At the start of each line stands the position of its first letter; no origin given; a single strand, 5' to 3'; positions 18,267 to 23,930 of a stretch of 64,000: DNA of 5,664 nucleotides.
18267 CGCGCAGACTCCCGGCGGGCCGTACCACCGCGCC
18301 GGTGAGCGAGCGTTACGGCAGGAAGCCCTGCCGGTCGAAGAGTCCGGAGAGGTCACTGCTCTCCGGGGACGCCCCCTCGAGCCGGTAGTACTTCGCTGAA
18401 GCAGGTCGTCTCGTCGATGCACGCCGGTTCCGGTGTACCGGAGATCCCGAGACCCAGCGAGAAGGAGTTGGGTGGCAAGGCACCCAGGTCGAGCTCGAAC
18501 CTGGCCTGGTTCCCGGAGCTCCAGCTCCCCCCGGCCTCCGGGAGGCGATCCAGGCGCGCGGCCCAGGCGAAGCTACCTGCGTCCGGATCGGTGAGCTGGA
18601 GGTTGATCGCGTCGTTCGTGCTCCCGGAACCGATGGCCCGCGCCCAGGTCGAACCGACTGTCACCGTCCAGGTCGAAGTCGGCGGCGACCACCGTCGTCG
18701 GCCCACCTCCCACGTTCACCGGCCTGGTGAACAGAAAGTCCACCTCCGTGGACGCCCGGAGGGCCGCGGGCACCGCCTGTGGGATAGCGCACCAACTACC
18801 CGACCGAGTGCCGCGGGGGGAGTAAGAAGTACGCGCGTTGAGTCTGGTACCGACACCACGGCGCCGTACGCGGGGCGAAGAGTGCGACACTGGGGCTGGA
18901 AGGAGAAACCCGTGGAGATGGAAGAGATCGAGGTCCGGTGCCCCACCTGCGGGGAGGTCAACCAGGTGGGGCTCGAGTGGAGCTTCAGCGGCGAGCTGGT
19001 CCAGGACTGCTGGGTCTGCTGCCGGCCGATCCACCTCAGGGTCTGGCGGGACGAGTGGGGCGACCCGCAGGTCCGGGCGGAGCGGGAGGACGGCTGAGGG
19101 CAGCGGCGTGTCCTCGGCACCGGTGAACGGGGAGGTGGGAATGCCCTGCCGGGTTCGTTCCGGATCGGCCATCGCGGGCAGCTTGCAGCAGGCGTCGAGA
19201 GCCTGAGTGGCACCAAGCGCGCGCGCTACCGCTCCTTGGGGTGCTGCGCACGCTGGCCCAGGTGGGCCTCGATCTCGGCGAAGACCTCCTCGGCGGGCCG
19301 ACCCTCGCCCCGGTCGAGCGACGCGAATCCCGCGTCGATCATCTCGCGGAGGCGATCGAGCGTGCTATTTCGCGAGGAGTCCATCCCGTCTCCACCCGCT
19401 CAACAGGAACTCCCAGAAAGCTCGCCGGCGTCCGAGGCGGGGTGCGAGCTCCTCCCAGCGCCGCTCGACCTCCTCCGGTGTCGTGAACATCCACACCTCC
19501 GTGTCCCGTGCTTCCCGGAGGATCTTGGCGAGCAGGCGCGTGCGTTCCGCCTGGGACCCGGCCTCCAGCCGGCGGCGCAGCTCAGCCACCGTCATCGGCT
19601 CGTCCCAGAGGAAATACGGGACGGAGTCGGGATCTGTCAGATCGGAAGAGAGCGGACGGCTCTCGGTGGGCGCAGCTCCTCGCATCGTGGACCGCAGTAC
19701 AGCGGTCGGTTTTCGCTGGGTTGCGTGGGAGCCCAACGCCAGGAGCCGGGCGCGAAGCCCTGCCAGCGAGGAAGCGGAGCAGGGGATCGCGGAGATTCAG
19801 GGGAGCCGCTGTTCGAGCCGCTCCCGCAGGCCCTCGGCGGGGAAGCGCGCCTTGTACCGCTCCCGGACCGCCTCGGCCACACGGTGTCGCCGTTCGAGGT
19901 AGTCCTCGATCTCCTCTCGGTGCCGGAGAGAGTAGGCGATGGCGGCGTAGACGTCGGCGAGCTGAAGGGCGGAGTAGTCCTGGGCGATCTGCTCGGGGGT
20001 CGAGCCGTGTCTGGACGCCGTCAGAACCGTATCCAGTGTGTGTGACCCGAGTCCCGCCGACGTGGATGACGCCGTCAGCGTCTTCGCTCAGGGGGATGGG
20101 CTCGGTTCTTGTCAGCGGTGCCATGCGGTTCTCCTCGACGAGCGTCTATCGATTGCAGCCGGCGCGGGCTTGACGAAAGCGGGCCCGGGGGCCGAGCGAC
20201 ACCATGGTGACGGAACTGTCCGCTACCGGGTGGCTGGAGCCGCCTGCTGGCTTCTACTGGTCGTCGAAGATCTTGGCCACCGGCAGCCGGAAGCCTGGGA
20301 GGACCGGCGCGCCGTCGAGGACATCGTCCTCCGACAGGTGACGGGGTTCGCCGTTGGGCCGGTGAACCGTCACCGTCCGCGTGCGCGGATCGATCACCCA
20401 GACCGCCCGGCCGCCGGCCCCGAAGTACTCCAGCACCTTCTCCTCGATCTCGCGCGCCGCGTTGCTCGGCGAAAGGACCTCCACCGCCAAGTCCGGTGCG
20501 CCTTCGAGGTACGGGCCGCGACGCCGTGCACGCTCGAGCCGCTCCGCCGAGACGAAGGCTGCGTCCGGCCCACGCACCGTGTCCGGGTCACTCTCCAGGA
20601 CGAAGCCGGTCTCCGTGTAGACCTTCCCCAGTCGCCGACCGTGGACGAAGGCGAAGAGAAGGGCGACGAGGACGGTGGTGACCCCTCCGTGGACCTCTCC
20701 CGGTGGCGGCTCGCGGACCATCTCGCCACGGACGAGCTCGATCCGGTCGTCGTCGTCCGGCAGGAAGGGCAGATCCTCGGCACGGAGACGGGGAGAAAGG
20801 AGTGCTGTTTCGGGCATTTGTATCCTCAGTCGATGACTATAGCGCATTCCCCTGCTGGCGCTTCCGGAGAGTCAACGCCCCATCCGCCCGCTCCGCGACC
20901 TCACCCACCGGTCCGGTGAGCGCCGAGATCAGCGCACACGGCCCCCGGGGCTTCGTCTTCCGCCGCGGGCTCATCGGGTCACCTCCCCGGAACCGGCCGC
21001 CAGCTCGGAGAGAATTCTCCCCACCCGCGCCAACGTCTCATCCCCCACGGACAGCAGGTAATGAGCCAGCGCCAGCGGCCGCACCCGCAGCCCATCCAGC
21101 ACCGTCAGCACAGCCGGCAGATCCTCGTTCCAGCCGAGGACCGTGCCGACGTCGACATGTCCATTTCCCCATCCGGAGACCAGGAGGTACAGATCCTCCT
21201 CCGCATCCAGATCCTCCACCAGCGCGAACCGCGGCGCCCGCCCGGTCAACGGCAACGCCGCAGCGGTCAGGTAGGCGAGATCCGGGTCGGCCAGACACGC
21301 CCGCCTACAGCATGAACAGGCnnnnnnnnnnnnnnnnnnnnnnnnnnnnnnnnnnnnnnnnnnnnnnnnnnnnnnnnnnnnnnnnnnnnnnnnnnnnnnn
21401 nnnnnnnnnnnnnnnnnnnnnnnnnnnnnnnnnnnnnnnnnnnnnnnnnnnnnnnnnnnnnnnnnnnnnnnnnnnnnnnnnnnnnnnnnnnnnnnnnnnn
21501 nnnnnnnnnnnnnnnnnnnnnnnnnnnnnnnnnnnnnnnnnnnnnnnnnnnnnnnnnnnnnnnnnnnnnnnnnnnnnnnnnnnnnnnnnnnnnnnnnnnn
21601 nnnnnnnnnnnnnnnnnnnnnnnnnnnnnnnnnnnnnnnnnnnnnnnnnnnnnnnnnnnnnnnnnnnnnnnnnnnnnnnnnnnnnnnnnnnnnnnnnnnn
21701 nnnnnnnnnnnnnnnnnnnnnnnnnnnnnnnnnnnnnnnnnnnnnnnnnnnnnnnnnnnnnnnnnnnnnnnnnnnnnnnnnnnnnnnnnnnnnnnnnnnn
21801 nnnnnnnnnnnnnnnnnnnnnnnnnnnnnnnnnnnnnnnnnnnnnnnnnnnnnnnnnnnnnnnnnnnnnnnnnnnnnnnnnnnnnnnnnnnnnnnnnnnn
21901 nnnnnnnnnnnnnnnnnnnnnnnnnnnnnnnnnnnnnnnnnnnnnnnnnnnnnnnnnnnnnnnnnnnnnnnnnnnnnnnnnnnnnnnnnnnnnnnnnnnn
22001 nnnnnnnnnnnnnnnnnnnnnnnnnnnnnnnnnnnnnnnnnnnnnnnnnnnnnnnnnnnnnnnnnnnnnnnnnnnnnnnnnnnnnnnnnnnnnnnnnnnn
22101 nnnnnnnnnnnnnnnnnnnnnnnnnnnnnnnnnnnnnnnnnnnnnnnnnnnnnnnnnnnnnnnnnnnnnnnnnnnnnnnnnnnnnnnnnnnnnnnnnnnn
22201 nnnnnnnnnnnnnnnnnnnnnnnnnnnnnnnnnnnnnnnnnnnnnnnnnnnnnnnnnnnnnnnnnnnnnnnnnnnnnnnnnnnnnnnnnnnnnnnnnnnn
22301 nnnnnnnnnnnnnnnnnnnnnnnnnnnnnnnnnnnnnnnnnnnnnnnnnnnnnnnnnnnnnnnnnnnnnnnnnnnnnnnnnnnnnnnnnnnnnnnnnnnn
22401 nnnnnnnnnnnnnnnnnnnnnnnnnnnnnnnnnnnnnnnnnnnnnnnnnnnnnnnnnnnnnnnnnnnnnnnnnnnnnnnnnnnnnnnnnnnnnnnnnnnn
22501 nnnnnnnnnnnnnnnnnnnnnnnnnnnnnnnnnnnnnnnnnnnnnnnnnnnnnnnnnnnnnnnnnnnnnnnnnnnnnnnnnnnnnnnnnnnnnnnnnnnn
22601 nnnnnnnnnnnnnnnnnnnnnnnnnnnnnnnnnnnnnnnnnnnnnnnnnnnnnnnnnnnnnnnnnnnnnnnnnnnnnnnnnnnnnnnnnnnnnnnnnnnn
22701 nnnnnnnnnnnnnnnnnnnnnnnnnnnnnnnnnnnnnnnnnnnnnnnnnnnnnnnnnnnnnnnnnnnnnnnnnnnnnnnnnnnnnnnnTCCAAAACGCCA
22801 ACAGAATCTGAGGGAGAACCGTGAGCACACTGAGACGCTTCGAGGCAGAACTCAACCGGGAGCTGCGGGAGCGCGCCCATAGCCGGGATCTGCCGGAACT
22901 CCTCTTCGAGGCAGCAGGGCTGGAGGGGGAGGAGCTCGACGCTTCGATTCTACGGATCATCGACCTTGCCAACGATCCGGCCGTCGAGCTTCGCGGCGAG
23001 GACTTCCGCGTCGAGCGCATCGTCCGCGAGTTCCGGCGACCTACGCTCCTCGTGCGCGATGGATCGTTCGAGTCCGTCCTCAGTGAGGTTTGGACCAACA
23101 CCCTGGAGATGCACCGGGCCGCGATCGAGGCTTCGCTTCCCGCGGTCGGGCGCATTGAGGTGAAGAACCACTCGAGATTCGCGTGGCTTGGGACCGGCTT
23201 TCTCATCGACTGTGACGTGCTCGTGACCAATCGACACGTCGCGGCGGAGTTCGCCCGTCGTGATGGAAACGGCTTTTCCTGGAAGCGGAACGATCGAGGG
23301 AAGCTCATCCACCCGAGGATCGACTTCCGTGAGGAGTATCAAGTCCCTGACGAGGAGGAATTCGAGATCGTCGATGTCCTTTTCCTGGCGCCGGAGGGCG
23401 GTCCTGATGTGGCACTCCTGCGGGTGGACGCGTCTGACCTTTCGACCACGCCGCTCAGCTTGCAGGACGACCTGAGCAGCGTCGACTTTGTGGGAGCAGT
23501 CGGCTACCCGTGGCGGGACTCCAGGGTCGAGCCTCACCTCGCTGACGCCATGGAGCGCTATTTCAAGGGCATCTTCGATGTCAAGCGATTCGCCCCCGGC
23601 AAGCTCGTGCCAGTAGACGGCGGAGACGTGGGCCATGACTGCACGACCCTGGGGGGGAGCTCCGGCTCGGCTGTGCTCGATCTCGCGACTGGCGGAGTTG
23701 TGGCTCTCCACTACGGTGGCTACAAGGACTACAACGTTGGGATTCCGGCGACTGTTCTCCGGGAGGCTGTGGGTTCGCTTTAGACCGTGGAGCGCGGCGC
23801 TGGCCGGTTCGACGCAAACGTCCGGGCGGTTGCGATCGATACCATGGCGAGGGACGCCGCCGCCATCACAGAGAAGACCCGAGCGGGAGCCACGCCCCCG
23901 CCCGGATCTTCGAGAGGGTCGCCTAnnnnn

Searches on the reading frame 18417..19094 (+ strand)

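Call 17: search_protein_families(library=pfam, proteins=[window:18417-19094:+], max_evalue=0.001)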
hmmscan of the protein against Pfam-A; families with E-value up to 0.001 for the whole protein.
window:18417-19094:+ (226 aa): 1 family
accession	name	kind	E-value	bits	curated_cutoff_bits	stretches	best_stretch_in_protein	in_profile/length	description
PF14255.11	Cys_rich_CPXG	-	1.1e-09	38.5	25.2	1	173-220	1-50/52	Cysteine-rich CPXCG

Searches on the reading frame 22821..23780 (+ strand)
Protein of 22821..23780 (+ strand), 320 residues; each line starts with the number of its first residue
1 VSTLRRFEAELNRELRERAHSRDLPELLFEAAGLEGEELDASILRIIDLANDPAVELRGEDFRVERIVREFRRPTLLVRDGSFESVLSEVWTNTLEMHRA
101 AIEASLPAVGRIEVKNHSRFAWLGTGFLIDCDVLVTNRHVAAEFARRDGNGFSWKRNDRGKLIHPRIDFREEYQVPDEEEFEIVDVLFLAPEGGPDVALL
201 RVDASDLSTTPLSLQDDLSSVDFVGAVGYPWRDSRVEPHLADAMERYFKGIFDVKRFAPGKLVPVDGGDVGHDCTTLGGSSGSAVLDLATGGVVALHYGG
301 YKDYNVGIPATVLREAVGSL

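Call 4: search_protein_families(library=pfam, proteins=[window:22821-23780:+], max_evalue=0.01)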
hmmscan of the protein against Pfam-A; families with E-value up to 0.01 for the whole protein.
window:22821-23780:+ (320 aa): 2 families
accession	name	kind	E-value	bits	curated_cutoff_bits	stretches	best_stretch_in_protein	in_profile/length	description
PF13365.12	Trypsin_2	-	1.4e-14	55.5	27.6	1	124-296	1-144/144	Trypsin-like peptidase domain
PF00089.32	Trypsin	-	0.0059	16.9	20.6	0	106-234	12-134/220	Trypsin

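Call 14: search_protein_families(library=padloc, proteins=[window:22821-23780:+], max_evalue=0.01)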
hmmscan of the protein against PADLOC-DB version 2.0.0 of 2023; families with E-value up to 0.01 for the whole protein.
window:22821-23780:+ (320 aa): 5 families
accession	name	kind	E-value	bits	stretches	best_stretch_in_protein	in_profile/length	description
PDLC03010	nacht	-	4.2e-16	57.1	1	67-301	91-354/378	-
PDLC04593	PDC-M35A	-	8.7e-10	36.7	1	108-232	10-121/216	-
PDLC02960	RT-Protease_XI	-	0.00013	19.1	1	113-309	342-496/506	single gene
PDLC05022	PDC-S45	-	0.00029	17.9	0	95-145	9-68/293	-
PDLC02959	RT-Protease_XI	-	0.0018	15.3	1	121-243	349-446/510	single gene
